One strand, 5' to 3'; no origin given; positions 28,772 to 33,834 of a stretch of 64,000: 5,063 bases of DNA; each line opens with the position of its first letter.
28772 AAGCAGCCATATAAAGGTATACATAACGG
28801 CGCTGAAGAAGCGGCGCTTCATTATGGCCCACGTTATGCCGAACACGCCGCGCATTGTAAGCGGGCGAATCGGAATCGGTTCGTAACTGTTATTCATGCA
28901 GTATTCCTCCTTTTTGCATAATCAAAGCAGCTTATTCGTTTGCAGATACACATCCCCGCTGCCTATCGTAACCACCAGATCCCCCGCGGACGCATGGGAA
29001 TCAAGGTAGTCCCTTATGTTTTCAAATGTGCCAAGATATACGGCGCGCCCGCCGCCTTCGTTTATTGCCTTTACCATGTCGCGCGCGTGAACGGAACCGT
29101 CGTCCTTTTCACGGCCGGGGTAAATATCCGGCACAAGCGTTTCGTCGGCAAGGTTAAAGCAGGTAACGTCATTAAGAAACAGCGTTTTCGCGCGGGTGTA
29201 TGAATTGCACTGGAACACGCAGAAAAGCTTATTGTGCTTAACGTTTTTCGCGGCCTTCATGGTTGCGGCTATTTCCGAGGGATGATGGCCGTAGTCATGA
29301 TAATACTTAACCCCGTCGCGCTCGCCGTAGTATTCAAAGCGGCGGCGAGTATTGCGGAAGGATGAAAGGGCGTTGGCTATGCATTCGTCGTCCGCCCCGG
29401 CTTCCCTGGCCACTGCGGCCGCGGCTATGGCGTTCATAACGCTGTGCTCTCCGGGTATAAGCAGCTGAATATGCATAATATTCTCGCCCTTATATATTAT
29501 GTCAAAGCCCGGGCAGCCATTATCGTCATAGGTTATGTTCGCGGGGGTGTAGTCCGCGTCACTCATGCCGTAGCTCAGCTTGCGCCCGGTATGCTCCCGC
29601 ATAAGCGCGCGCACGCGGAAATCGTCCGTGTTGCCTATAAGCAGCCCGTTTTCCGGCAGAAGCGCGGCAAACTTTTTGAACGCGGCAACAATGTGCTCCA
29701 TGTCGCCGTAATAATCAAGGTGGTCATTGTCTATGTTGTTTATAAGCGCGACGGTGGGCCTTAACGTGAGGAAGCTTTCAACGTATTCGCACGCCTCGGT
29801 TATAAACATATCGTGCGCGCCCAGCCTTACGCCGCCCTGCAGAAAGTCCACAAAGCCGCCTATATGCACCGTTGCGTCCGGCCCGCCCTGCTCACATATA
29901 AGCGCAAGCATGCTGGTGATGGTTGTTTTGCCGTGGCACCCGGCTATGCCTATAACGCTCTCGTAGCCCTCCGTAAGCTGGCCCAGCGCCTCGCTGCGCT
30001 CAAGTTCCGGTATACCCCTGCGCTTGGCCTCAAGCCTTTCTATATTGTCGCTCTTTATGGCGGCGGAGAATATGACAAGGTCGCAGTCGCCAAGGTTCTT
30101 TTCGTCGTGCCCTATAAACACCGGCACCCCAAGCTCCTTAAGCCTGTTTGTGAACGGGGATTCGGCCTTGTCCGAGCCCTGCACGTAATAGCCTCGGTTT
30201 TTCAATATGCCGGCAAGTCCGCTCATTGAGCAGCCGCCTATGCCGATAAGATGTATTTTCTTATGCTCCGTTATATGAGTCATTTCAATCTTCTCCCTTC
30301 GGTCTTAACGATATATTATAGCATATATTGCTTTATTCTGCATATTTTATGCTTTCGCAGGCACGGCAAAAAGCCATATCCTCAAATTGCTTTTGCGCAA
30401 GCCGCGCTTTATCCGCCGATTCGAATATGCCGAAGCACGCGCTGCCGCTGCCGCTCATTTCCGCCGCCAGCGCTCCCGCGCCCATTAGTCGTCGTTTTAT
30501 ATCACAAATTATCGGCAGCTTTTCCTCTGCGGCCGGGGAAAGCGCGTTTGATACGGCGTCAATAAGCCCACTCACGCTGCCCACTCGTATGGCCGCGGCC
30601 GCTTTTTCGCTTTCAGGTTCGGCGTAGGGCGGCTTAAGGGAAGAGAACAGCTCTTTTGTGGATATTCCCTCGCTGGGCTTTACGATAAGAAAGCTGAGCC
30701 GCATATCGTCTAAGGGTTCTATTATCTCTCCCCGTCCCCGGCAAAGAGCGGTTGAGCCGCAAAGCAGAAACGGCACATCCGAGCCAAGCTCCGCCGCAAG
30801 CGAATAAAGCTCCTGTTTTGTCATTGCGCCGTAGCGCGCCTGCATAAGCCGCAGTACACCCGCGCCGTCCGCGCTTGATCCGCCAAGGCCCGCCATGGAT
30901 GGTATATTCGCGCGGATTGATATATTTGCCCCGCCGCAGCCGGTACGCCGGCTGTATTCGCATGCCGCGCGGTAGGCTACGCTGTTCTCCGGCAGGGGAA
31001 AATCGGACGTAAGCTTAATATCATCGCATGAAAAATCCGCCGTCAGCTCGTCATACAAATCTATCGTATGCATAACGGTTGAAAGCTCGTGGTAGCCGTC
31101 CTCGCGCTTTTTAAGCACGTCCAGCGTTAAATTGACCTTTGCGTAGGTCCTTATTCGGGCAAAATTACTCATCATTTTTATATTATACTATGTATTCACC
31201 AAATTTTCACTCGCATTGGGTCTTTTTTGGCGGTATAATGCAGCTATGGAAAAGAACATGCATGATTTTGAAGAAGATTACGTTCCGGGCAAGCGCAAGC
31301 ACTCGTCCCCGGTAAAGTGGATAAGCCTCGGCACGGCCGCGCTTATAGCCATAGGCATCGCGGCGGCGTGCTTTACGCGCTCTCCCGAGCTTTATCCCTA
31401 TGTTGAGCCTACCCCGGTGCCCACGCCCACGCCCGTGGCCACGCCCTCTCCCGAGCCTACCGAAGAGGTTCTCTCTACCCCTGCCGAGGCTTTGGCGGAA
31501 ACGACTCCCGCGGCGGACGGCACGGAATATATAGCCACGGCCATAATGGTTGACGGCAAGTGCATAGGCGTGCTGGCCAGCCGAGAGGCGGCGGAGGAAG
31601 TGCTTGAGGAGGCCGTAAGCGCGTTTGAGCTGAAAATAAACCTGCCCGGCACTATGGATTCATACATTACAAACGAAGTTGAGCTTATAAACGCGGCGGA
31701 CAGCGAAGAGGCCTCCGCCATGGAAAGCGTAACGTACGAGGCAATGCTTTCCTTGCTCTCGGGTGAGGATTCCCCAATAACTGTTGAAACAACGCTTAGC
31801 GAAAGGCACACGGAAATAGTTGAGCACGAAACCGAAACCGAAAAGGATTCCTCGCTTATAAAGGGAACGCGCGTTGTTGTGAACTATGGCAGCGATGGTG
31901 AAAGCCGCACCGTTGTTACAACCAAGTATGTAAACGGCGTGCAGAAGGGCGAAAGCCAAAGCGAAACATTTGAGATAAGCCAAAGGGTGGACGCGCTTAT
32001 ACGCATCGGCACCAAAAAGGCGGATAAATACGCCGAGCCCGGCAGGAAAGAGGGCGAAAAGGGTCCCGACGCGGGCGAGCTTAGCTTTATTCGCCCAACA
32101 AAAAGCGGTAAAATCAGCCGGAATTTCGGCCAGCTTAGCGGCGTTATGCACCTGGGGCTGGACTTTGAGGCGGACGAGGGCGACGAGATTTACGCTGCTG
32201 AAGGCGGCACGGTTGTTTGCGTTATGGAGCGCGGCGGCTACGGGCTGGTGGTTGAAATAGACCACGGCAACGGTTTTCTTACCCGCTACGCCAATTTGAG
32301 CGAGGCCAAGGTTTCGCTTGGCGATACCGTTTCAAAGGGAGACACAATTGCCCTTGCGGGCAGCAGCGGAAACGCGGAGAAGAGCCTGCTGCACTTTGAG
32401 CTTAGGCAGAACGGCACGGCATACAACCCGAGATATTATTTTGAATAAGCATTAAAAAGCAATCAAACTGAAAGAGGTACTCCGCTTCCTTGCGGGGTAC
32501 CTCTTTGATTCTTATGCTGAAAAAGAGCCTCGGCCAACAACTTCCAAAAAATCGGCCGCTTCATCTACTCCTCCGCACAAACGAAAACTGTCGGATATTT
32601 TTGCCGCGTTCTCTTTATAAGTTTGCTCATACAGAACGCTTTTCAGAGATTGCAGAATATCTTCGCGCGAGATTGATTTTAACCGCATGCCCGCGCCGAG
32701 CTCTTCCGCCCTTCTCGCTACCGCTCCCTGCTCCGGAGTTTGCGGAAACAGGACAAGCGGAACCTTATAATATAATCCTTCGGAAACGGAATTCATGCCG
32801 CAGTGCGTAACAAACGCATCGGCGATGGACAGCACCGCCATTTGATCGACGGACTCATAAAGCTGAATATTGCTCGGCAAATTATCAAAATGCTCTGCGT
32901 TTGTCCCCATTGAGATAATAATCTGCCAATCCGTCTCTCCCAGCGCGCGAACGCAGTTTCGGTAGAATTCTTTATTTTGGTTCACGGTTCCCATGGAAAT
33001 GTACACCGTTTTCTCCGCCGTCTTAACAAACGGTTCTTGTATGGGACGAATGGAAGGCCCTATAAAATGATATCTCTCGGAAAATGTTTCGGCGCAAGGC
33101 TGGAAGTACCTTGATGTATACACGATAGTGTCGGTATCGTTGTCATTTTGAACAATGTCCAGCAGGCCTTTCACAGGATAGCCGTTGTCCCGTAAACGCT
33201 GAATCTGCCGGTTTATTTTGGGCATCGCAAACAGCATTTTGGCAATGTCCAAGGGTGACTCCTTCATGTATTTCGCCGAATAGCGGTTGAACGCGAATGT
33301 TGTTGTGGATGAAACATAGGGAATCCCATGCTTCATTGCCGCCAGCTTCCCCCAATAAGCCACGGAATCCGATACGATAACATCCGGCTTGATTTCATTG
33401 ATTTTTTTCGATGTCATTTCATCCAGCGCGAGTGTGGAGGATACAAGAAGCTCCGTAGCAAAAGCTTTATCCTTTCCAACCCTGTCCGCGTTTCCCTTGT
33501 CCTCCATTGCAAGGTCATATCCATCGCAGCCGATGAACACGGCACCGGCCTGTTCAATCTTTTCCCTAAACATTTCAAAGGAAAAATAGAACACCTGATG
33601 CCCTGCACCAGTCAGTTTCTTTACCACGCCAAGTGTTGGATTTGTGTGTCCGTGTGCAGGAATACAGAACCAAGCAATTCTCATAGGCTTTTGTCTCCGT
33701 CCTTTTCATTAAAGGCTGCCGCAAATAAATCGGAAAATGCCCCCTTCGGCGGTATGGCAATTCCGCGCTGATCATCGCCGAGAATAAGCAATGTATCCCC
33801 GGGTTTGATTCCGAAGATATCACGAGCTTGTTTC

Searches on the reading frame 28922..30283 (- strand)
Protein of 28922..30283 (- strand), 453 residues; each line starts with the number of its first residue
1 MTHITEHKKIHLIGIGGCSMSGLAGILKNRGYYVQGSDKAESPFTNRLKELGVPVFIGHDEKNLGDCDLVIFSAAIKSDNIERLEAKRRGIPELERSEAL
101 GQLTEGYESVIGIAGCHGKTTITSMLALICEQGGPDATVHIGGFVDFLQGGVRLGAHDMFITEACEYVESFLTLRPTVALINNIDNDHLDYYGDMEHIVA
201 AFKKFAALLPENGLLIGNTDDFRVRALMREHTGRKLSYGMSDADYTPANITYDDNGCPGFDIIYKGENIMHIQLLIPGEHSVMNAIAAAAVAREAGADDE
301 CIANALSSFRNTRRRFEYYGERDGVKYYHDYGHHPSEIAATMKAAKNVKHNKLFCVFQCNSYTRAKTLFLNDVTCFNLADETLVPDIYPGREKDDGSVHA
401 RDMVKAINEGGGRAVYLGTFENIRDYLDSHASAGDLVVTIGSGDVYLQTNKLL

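Call 88: search_protein_families(library=pfam, proteins=[window:28922-30283:-], max_evalue=0.00001)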
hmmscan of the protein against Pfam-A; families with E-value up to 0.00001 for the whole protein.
window:28922-30283:- (453 aa): 3 families
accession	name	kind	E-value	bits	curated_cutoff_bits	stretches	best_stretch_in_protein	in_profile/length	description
PF08245.18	Mur_ligase_M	-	5.8e-28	98.6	24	1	113-292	1-200/200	Mur ligase middle domain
PF01225.30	Mur_ligase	-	4.7e-26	91.4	21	1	9-107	1-94/95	Mur ligase family, catalytic domain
PF02875.26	Mur_ligase_C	-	2.4e-15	57.9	28.4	1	314-443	1-127/127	Mur ligase, glutamate ligase domain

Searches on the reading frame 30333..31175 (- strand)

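Call 88: search_protein_families(library=pfam, proteins=[window:30333-31175:-], max_evalue=0.00001)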
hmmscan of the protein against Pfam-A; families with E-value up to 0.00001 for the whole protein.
window:30333-31175:- (280 aa): 2 families
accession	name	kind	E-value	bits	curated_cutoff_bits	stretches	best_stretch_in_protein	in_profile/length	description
PF00288.32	GHMP_kinases_N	-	1.7e-12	47.8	22.3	1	67-140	3-86/87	GHMP kinases N terminal domain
PF08544.19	GHMP_kinases_C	-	1.6e-09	38.5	21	1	194-264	3-79/85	GHMP kinases C terminal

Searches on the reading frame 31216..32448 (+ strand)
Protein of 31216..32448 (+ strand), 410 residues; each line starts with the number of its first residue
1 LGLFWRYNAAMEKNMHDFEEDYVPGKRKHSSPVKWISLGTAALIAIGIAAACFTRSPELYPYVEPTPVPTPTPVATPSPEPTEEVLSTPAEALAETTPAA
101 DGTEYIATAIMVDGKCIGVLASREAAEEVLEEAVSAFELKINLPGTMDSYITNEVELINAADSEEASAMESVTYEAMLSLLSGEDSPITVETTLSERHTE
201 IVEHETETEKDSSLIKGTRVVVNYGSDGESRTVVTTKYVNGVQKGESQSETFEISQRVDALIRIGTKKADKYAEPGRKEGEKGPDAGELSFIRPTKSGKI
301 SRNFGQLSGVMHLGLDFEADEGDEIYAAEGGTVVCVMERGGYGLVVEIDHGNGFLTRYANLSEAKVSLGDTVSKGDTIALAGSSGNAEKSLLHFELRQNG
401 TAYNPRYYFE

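Call 88: search_protein_families(library=pfam, proteins=[window:31216-32448:+], max_evalue=0.00001)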
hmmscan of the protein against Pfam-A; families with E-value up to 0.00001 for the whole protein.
window:31216-32448:+ (410 aa): 2 families
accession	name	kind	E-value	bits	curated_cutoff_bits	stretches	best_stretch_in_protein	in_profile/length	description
PF01551.29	Peptidase_M23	-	1.6e-28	99.2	28.7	1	311-405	2-96/96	Peptidase family M23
PF07501.17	G5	-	7e-12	45.8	23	1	196-267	4-75/75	G5 domain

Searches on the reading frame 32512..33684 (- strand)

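Call 88: search_protein_families(library=pfam, proteins=[window:32512-33684:-], max_evalue=0.00001)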
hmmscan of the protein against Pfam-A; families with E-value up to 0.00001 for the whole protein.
window:32512-33684:- (390 aa): 2 families
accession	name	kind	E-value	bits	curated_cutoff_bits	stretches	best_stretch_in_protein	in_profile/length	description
PF00201.24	UDPGT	-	4.5e-19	69.1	19.5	1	223-365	274-420/499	UDP-glucoronosyl and UDP-glucosyl transferase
PF06722.18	EryCIII-like_C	-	2.2e-15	57.4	31.7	1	245-365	4-127/145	Erythromycin biosynthesis protein CIII-like, C-terminal domain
